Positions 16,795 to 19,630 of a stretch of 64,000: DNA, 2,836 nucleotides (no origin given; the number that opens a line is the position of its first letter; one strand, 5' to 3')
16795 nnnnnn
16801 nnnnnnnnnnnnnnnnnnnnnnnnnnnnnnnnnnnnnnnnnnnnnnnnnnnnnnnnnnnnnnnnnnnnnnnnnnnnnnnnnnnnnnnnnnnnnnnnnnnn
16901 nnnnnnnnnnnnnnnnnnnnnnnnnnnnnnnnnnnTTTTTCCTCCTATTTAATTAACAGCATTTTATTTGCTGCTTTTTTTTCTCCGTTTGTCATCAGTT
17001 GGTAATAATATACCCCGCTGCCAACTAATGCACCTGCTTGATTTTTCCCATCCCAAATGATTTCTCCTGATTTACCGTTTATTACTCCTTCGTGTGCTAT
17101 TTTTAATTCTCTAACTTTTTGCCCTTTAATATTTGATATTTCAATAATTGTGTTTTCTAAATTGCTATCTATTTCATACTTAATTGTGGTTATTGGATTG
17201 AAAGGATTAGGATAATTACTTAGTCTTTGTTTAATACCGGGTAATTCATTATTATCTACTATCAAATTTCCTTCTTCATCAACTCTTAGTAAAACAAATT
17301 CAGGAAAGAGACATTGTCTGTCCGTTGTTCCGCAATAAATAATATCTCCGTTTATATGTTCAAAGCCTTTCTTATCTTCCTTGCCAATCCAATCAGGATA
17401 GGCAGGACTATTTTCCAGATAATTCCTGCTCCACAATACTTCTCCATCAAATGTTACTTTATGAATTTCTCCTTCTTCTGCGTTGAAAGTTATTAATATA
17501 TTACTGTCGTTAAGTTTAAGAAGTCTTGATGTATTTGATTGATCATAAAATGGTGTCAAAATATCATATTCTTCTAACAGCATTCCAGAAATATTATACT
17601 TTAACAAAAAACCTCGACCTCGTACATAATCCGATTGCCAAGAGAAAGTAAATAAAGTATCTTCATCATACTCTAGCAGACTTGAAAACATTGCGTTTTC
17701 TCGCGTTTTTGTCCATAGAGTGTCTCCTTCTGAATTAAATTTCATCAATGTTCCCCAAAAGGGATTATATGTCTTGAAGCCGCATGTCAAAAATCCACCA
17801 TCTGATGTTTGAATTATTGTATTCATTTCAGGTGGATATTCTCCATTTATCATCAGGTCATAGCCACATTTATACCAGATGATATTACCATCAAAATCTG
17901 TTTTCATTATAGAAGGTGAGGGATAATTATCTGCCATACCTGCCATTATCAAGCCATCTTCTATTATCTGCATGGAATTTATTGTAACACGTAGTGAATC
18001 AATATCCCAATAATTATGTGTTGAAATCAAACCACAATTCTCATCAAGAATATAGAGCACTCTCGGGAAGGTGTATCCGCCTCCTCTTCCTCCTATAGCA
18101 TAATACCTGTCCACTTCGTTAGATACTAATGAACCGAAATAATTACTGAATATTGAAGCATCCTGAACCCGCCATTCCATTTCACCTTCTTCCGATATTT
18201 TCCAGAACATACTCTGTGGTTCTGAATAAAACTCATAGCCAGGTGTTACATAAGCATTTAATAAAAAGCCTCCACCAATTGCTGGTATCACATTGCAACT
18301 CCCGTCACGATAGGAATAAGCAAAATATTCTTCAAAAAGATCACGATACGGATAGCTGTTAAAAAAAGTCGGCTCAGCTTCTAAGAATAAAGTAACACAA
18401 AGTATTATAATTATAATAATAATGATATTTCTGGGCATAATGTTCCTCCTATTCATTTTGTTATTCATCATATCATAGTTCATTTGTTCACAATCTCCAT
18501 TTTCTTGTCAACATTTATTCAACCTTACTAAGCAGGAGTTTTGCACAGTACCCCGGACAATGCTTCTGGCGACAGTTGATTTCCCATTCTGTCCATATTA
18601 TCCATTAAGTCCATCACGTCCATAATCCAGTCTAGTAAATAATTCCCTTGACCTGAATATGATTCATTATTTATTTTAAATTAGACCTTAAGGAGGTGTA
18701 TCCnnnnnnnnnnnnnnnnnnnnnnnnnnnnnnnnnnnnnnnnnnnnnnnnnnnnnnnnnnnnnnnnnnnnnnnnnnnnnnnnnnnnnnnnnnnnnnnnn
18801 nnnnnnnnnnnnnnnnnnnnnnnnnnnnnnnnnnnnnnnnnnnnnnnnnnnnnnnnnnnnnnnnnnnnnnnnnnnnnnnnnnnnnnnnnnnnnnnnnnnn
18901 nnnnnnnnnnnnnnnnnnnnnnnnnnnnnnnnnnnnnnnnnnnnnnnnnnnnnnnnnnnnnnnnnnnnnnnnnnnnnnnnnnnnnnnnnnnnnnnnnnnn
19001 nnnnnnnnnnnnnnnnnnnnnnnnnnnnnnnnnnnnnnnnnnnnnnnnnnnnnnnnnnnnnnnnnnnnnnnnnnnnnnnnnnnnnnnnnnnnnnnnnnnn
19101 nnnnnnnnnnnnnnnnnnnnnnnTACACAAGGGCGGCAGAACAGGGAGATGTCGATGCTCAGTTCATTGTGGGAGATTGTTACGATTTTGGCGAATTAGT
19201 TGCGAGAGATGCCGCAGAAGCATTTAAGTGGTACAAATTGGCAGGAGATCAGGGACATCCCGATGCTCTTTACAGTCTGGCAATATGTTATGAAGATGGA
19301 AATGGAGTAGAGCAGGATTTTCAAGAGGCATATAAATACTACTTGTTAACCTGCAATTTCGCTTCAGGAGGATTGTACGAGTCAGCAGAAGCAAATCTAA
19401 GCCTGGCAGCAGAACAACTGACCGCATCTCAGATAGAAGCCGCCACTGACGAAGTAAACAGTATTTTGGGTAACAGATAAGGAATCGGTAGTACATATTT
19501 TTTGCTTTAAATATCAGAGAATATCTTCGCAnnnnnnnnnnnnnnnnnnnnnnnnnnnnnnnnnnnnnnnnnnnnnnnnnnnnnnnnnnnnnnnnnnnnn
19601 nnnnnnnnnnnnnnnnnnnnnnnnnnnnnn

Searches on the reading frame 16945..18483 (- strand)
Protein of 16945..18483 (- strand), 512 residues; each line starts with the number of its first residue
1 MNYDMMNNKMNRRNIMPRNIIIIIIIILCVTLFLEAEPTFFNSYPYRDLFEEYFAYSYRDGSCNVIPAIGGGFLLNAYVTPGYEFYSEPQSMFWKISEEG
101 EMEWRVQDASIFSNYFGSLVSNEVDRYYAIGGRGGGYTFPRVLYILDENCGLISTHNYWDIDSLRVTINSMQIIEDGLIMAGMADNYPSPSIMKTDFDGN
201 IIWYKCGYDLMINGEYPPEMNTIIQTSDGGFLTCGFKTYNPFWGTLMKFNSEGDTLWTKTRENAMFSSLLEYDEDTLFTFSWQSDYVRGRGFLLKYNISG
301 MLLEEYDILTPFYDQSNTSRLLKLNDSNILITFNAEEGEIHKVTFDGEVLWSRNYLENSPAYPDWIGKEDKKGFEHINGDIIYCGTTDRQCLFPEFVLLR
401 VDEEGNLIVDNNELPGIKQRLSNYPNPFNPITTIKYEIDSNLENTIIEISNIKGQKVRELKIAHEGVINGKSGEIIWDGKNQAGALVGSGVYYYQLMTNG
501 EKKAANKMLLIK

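Call 10: search_protein_families(library=pfam, proteins=[window:16945-18483:-])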
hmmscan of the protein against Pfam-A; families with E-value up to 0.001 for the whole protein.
window:16945-18483:- (512 aa): 1 family
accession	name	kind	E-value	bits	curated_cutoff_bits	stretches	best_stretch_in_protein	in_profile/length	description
PF13860.13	FlgD_ig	-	0.00019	21.8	27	1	433-496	13-73/79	FlgD Ig-like domain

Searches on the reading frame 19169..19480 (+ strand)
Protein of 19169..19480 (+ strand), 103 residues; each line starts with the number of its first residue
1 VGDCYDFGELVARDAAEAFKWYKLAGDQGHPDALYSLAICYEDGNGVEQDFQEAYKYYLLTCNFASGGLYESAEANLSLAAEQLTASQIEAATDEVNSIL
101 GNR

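Call 74: search_protein_families(library=pfam, proteins=[window:19169-19480:+], max_evalue=0.01)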
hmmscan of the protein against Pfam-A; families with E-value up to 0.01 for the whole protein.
window:19169-19480:+ (103 aa): 1 family
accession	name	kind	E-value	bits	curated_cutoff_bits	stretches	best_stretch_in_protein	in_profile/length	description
PF08238.18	Sel1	-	1.1e-14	54.8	30.7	2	31-60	1-30/36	Sel1 repeat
